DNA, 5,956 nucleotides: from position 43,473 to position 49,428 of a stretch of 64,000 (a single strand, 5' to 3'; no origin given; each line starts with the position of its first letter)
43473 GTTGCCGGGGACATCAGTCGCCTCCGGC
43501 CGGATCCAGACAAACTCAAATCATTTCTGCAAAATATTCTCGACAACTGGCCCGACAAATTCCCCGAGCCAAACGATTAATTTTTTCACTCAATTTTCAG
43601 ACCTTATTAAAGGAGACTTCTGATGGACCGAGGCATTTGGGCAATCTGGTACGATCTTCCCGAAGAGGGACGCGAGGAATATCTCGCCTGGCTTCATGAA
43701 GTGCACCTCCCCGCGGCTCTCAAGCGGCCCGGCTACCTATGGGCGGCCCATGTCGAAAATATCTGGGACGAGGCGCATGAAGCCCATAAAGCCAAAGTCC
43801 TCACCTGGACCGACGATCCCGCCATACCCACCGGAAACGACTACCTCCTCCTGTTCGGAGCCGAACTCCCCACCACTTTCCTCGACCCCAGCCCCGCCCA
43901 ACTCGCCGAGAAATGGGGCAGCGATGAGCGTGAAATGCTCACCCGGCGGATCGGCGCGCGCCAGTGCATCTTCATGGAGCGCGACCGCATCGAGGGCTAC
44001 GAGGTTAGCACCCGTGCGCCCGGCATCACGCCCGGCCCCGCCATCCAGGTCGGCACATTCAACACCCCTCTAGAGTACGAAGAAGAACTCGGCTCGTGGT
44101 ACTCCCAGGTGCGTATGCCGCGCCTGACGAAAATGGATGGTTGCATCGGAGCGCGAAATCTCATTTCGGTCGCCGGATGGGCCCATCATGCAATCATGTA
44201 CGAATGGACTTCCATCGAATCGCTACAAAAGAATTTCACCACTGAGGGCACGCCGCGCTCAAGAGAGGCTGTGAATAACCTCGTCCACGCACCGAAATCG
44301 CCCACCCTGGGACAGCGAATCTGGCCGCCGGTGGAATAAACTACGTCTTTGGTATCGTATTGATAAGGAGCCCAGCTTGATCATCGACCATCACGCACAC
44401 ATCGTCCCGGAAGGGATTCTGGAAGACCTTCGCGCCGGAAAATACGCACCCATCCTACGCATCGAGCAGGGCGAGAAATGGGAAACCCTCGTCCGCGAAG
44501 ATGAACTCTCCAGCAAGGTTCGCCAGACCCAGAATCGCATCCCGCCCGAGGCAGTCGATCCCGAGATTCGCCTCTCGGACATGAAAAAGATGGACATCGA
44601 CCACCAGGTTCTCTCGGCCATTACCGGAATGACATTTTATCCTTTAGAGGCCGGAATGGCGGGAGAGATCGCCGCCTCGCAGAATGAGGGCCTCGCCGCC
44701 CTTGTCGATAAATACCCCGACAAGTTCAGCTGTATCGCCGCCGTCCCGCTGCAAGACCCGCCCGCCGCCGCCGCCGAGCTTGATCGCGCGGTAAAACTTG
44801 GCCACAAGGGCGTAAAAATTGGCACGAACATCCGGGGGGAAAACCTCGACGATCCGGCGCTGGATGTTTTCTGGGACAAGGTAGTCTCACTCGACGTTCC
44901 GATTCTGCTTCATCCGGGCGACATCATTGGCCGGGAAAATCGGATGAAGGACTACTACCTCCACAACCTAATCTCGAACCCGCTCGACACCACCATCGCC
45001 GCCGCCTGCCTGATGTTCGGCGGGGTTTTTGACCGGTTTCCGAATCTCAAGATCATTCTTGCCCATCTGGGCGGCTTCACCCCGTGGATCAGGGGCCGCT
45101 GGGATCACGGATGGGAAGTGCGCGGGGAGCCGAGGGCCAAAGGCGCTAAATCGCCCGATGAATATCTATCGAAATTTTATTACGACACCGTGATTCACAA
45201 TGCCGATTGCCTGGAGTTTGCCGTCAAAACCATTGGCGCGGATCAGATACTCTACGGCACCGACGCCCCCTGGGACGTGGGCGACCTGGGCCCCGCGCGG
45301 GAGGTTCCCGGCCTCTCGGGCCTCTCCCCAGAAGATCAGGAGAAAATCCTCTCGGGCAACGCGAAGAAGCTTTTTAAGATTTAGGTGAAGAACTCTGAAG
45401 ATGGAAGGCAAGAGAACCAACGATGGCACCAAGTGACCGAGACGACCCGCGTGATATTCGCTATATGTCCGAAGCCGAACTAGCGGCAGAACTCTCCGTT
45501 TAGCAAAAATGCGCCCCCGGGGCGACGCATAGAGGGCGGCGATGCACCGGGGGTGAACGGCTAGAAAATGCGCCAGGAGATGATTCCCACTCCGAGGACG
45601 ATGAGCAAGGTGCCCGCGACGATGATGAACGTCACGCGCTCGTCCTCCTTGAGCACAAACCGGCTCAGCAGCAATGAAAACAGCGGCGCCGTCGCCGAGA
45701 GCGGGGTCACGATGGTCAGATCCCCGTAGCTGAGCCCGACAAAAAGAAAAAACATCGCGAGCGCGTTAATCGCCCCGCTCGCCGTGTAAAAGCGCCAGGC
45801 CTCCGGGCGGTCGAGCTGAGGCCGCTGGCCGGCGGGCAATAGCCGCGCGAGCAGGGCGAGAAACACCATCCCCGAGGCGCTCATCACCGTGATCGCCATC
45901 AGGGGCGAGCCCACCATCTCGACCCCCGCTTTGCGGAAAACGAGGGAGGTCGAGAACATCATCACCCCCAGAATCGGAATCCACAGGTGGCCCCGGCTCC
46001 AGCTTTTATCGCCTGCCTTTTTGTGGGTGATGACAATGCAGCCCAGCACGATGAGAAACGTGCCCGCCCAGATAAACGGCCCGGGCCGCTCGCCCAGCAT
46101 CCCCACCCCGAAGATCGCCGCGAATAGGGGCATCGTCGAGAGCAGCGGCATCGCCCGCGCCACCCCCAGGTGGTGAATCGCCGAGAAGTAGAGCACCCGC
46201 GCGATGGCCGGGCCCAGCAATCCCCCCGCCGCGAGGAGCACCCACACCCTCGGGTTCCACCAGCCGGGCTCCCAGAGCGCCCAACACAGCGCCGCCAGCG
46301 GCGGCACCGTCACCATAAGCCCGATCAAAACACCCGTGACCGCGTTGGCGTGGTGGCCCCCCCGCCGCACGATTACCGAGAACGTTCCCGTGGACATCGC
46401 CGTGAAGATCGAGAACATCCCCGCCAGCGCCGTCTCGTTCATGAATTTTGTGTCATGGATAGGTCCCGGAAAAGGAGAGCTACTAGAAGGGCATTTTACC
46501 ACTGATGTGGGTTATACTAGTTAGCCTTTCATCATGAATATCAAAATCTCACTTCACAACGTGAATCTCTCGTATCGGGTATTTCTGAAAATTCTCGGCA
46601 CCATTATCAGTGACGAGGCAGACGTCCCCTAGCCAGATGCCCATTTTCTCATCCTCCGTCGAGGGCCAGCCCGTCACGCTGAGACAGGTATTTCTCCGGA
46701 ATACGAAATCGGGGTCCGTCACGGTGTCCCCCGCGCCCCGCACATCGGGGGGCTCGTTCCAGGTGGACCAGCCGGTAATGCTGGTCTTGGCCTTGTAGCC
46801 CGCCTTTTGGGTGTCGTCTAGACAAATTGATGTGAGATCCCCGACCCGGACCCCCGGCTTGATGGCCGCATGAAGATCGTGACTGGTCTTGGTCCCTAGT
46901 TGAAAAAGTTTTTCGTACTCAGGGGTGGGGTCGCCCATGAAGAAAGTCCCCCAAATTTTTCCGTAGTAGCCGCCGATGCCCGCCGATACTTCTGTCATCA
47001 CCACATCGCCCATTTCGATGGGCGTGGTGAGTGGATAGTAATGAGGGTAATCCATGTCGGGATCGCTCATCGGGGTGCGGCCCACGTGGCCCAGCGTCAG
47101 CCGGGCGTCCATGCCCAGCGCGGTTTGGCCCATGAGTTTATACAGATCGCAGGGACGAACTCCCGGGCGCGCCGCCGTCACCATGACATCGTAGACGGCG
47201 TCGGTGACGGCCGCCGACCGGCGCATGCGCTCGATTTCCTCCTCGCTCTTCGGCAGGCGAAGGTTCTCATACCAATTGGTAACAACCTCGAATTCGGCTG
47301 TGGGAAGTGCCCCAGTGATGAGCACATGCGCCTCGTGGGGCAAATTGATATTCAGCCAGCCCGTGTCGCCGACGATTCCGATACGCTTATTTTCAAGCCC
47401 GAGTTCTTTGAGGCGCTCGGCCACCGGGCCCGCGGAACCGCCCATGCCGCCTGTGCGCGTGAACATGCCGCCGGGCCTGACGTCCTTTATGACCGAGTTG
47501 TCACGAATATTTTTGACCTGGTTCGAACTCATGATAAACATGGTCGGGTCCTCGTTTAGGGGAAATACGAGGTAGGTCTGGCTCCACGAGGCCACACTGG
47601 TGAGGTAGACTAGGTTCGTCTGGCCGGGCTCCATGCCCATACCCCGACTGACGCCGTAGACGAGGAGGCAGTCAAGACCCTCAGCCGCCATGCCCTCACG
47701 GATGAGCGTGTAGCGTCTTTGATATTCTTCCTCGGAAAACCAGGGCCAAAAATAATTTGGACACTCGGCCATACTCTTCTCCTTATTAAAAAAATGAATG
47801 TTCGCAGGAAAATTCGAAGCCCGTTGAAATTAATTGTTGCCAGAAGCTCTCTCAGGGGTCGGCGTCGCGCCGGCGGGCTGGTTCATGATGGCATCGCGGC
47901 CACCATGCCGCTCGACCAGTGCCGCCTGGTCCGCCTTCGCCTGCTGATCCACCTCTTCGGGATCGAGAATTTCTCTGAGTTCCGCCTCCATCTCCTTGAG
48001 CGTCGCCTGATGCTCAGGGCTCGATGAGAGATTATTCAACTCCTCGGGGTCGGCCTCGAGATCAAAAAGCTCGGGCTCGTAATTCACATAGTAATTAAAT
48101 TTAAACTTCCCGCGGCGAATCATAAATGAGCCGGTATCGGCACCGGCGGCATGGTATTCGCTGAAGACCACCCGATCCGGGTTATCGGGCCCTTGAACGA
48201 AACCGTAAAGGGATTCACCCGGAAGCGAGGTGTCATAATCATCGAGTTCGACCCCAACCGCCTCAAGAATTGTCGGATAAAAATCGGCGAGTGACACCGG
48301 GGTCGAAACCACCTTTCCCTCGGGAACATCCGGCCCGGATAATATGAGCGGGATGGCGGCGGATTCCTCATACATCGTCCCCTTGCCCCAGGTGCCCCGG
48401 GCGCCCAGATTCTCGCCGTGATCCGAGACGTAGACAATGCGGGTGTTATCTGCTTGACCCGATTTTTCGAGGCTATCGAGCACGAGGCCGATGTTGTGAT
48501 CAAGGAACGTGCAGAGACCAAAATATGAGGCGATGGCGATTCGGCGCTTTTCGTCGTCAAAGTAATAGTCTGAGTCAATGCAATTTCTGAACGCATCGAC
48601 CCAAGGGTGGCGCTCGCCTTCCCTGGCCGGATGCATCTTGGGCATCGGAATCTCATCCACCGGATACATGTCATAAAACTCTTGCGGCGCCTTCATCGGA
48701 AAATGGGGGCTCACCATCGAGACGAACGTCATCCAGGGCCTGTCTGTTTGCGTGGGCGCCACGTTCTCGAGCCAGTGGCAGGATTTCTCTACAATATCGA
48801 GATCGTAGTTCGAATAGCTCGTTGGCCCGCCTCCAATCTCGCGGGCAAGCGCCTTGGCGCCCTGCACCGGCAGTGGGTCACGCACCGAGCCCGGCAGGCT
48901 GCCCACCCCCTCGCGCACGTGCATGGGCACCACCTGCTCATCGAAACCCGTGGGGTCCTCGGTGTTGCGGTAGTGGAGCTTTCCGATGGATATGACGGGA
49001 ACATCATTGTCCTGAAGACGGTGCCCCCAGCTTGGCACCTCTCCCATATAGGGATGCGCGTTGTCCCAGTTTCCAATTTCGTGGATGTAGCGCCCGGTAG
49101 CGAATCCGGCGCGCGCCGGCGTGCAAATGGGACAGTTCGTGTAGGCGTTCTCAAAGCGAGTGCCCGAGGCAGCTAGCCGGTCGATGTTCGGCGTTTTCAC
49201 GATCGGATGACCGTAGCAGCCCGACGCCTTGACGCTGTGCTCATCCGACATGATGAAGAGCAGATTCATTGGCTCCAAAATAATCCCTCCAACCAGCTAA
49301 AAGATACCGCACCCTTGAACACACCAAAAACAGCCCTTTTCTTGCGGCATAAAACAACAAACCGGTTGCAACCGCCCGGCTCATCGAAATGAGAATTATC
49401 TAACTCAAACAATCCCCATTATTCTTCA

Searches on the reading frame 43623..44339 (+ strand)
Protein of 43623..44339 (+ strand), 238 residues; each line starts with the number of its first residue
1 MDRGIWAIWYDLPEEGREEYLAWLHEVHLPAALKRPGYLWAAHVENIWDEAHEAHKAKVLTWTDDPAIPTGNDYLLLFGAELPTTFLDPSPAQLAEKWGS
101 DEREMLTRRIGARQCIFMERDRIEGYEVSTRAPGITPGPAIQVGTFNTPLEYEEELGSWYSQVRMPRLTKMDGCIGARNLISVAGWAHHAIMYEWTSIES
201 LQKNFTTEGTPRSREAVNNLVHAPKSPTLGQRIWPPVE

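Call 21: search_protein_families(library=pfam, proteins=[window:43623-44339:+], max_evalue=0.001)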
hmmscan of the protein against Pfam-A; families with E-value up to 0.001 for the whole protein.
window:43623-44339:+ (238 aa): 0 families

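Call 41: search_protein_families(library=pfam, proteins=[window:43623-44339:+], max_evalue=1)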
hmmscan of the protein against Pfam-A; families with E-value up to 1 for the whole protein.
window:43623-44339:+ (238 aa): 1 family
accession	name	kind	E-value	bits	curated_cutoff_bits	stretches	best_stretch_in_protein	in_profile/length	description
PF14114.12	DUF4286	-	0.0018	18.9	25.8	1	5-37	3-35/100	Domain of unknown function (DUF4286)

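Call 42: search_protein_families(library=ncbifam, proteins=[window:43623-44339:+], max_evalue=1)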
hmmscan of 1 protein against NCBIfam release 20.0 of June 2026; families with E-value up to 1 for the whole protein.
window:43623-44339:+ (238 aa): 0 families

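Call 53: search_solved_structures(query=window:43623-44339:+, max_evalue=10)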
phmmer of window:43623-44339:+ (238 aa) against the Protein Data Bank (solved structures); distinct sequences matched with E-value up to 10: 2.
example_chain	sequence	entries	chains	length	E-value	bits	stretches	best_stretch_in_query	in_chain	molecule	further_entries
6mvg_A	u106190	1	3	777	1.1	12.1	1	14-55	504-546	beta-glucuronidase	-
7kgz_A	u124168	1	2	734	1.8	11.4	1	14-53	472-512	Beta-glucuronidase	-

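Call 54: find_homologous_proteins(query=window:43623-44339:+, max_evalue=0.001)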
Query window:43623-44339:+ (238 aa): 489 proteins with E <= 0.001 among 705 candidates; the best 120 are listed.
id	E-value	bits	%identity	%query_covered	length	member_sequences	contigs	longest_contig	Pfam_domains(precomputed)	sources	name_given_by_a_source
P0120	4.2e-145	500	88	100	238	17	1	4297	-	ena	-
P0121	5.2e-140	484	85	100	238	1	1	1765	-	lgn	-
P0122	2.4e-121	422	76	100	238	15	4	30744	-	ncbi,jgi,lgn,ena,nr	ncbi:MAG TPA: hypothetical protein DDZ83_15770 [Nitrospinae bacterium]|nr:hypothetical protein [Nitr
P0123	5.6e-120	418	74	100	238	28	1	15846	-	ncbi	-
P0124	4.1e-116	405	70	100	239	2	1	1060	-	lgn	-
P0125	1.2e-115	404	70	99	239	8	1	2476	-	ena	-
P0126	2.3e-112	393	69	100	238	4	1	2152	-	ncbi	-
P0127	3.1e-109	383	69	99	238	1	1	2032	-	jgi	jgi:hypothetical protein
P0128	2.1e-108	380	67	100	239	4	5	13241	-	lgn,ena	-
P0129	1.6e-107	377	67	100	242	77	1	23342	-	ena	-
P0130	1.9e-107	377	69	100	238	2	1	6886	-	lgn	-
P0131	1.4e-106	374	64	100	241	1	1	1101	-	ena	-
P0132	9.0e-105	368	66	99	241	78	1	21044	-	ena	-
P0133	1.5e-104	367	65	99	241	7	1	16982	-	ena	-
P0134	1.5e-103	364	65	100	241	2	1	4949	-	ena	-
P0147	4.1e-89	317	56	99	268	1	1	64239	-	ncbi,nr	ncbi:MAG: hypothetical protein HYY00_06520 [Chloroflexi bacterium]|nr:hypothetical protein [Chlorofl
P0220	1.3e-77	279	51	99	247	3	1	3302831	-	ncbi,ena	-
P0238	2.2e-75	272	52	100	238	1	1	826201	-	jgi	jgi:hypothetical protein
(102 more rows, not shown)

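Call 55: find_encoding_contigs(protein=P0147, flank=4000, max_places=2)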
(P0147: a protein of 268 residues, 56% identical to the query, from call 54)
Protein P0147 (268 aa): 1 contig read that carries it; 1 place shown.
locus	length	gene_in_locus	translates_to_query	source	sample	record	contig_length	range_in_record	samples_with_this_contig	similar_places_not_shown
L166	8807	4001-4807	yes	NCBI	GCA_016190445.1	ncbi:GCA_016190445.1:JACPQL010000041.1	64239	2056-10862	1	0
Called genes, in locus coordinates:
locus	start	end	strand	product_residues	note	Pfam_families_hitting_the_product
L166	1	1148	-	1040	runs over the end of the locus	PF05922:Inhibitor_I9 (weak), PF00082:Peptidase_S8, PF02225:PA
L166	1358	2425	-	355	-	PF07732:Cu-oxidase_3, PF07731:Cu-oxidase_2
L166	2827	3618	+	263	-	PF10370:Rv2993c-like_N, PF01557:FAA_hydrolase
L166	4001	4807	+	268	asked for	-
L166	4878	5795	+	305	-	PF03446:NAD_binding_2, PF14833:NAD_binding_11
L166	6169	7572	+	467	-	PF11104:PilM_2 (weak)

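Call 56: find_encoding_contigs(protein=P0220, flank=4000, max_places=2)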
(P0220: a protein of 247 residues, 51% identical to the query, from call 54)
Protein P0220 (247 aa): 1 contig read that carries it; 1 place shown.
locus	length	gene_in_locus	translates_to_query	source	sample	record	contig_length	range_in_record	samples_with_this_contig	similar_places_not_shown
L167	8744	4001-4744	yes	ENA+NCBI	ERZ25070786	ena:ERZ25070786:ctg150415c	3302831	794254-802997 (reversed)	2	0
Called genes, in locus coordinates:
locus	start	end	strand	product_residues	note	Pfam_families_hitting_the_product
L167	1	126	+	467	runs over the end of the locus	PF08811:DUF1800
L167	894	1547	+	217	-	-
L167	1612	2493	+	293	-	PF13714:PEP_mutase, PF00463:ICL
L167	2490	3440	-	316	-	PF00296:Bac_luciferase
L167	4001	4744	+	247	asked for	-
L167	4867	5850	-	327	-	PF03174:CHB_HEX_C (faint), PF14870:PSII_BNR (faint), PF25852:DUF6242_C (faint), PF02012:BNR (faint), PF15902:Sortilin-Vps10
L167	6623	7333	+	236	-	-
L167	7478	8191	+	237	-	PF00486:Trans_reg_C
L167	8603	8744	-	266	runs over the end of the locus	PF00581:Rhodanese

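Call 57: find_encoding_contigs(protein=P0238, flank=4000, max_places=2)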
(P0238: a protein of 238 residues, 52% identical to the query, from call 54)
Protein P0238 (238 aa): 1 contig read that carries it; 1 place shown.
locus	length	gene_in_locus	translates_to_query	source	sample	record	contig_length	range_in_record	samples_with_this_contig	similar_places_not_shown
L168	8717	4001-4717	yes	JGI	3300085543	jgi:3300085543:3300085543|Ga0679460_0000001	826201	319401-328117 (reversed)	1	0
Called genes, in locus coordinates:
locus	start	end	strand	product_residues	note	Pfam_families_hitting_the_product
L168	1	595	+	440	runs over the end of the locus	PF03972:MmgE_PrpD_N, PF19305:MmgE_PrpD_C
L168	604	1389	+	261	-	PF00188:CAP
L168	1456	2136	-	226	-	-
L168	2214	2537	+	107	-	PF07978:NIPSNAP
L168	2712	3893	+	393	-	PF00285:Citrate_synt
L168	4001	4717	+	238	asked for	-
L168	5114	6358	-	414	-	PF00144:Beta-lactamase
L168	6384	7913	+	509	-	-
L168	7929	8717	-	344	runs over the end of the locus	PF01717:Meth_synt_2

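Call 66: predict_structure(alignment_id=A3)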
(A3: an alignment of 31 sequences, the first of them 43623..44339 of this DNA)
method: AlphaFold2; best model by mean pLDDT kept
length: 238 residues; sequences in the alignment: 31
mean_pLDDT: 92.2   pTM: 0.89
mean pLDDT of the five models: 92.2, 90.6, 89.9, 89.5, 87.1
residues with pLDDT >= 90: 185; 70-90: 50; 50-70: 3; < 50: 0
segments of 3 or more residues with pLDDT < 50: none
pLDDT, mean of each block of 10 residues (from residue 1): 92 97 97 94 92 87 90 96 92 89 94 95 94 84 94 93 93 96 94 95 86 91 90 87
secondary structure, 60 per line:
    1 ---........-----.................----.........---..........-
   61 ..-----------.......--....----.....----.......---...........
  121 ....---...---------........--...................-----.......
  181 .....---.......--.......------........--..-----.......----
elements in order: E4-11 H17-33 E38-46 H50-59 E74-80 H83-86 H91-95 H100-106 E110-124 E140-147 H150-168 E174-185 E189-195 H198-204 H211-218 E228-234

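Call 69: fold_search(model_id=the predicted structure, library=pdb)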
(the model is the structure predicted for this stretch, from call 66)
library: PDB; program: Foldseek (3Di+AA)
matches with E <= 10: 965; with E <= 0.001: 101
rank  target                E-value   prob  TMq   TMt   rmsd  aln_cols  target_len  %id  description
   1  2pgc_C                2.0e-07  1.00  0.62  0.71   4.3       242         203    8  Crystal structure of a a marine metagenome protein (jcvi_pep_1096685590403) from uncultured marine organism at 2.53 A  (released 2007-04-24)
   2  2pgc_A                2.6e-07  1.00  0.61  0.68   4.5       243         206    8  Crystal structure of a a marine metagenome protein (jcvi_pep_1096685590403) from uncultured marine organism at 2.53 A  (released 2007-04-24)
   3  2pgc_B                3.7e-07  1.00  0.61  0.69   4.3       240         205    8  Crystal structure of a a marine metagenome protein (jcvi_pep_1096685590403) from uncultured marine organism at 2.53 A  (released 2007-04-24)
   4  5f9p_B                4.2e-07  1.00  0.56  0.57   5.5       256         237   10  Crystal structure study of anthrone oxidase-like protein (released 2016-12-14)
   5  3f44                  5.4e-07  1.00  0.53  0.58   5.7       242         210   11  Crystal structure of putative monooxygenase (YP_193413.1) from Lactobacillus acidophilus NCFM at 1.55 A resolution (released 2008-11-18)
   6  4d4f_D                5.4e-07  1.00  0.50  0.48   6.9       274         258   10  Mutant P250A of bacterial chalcone isomerase from Eubacterium ramulus (released 2016-01-20)
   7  5f9p_A                6.4e-07  1.00  0.57  0.56   5.7       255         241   10  Crystal structure study of anthrone oxidase-like protein (released 2016-12-14)
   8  8b7u_G                9.8e-07  1.00  0.49  0.46   7.1       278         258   11  Bacterial chalcone isomerase H33A with taxifolin (released 2022-11-23)
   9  4d4f_C                1.3e-06  1.00  0.50  0.46   7.2       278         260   11  Mutant P250A of bacterial chalcone isomerase from Eubacterium ramulus (released 2016-01-20)
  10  6qpa_A                1.4e-06  1.00  0.65  0.52   7.4       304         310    9  Halothiobacillus neapolitanus sulfur oxygenase reductase (released 2020-03-18)
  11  8b7u_A                1.6e-06  1.00  0.49  0.46   7.1       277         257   11  Bacterial chalcone isomerase H33A with taxifolin (released 2022-11-23)
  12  4c9s_C                1.8e-06  1.00  0.51  0.48   7.0       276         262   10  BACTERIAL CHALCONE ISOMERASE IN open CONFORMATION FROM EUBACTERIUM RAMULUS AT 1.8 A RESOLUTION (released 2014-10-22)
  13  4d4f_B                1.9e-06  1.00  0.52  0.49   6.7       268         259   10  Mutant P250A of bacterial chalcone isomerase from Eubacterium ramulus (released 2016-01-20)
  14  8b7u_B                2.0e-06  1.00  0.48  0.45   7.2       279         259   11  Bacterial chalcone isomerase H33A with taxifolin (released 2022-11-23)
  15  8b7u_F                2.3e-06  1.00  0.50  0.47   6.7       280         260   11  Bacterial chalcone isomerase H33A with taxifolin (released 2022-11-23)
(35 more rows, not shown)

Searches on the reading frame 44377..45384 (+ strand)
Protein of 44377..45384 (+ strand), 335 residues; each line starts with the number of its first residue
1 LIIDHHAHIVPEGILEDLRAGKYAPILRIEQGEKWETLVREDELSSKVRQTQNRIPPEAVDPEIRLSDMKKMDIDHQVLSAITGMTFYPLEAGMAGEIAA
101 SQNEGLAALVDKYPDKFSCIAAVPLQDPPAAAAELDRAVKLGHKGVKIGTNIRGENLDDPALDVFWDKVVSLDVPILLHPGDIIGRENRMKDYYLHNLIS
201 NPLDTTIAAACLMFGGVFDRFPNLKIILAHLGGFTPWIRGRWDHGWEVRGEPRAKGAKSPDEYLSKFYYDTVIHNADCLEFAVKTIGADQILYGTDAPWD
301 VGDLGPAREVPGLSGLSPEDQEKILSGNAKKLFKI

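Call 21: search_protein_families(library=pfam, proteins=[window:44377-45384:+], max_evalue=0.001)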
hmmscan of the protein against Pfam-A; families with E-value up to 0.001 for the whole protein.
window:44377-45384:+ (335 aa): 1 family
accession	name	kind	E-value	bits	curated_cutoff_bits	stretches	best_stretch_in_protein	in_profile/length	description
PF04909.20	Amidohydro_2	-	9.7e-42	144.1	26.4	1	3-334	1-288/289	Amidohydrolase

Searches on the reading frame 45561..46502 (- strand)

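Call 21: search_protein_families(library=pfam, proteins=[window:45561-46502:-], max_evalue=0.001)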
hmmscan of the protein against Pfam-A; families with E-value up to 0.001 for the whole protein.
window:45561-46502:- (313 aa): 3 families
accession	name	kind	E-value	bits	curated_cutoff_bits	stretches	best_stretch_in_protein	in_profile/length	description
PF00892.27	EamA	-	1.6e-34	119.5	28.2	2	30-159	6-134/135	EamA-like transporter family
PF03151.22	TPT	-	2e-08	34.4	30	1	187-309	18-136/291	Triose-phosphate Transporter family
PF06800.18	Sugar_transport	-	3.9e-08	33.5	26.3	1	34-308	6-277/280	Sugar transport protein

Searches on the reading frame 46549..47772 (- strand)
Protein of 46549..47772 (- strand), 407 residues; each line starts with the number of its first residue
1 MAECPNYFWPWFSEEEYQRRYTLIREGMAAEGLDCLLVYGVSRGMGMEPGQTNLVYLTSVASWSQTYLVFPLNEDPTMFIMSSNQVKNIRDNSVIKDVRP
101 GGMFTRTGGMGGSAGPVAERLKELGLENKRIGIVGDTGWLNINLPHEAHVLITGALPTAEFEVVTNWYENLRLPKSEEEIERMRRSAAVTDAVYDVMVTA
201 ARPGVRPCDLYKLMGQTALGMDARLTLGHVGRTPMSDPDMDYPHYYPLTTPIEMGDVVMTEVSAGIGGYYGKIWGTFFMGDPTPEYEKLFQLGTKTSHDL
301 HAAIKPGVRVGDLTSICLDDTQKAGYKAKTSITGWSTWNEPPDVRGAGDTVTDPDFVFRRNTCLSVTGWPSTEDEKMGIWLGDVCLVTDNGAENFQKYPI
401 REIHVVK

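Call 21: search_protein_families(library=pfam, proteins=[window:46549-47772:-], max_evalue=0.001)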
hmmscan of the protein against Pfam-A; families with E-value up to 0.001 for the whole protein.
window:46549-47772:- (407 aa): 2 families
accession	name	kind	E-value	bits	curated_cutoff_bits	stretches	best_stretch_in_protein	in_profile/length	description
PF00557.29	Peptidase_M24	-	1.5e-18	67.8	23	1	181-388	1-207/208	Metallopeptidase family M24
PF01321.24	Creatinase_N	-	5.2e-06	27.5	22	1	23-172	4-126/128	Creatinase/Prolidase N-terminal domain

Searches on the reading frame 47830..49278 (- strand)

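Call 21: search_protein_families(library=pfam, proteins=[window:47830-49278:-], max_evalue=0.001)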
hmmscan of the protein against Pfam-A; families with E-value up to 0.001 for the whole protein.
window:47830-49278:- (482 aa): 4 families
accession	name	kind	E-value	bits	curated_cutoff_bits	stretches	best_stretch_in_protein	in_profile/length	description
PF00884.28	Sulfatase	-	1.5e-42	146.4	25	1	5-343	2-301/301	Sulfatase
PF16347.10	SGSH_C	-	4.2e-15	56.7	29.3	1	293-437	2-151/154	N-sulphoglucosamine sulphohydrolase, C-terminal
PF14707.11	Sulfatase_C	-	5.9e-05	24.1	30.9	1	399-439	53-94/127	C-terminal region of aryl-sulfatase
PF01663.27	Phosphodiest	-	0.00031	20.9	23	0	259-288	191-220/342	Type I phosphodiesterase / nucleotide pyrophosphatase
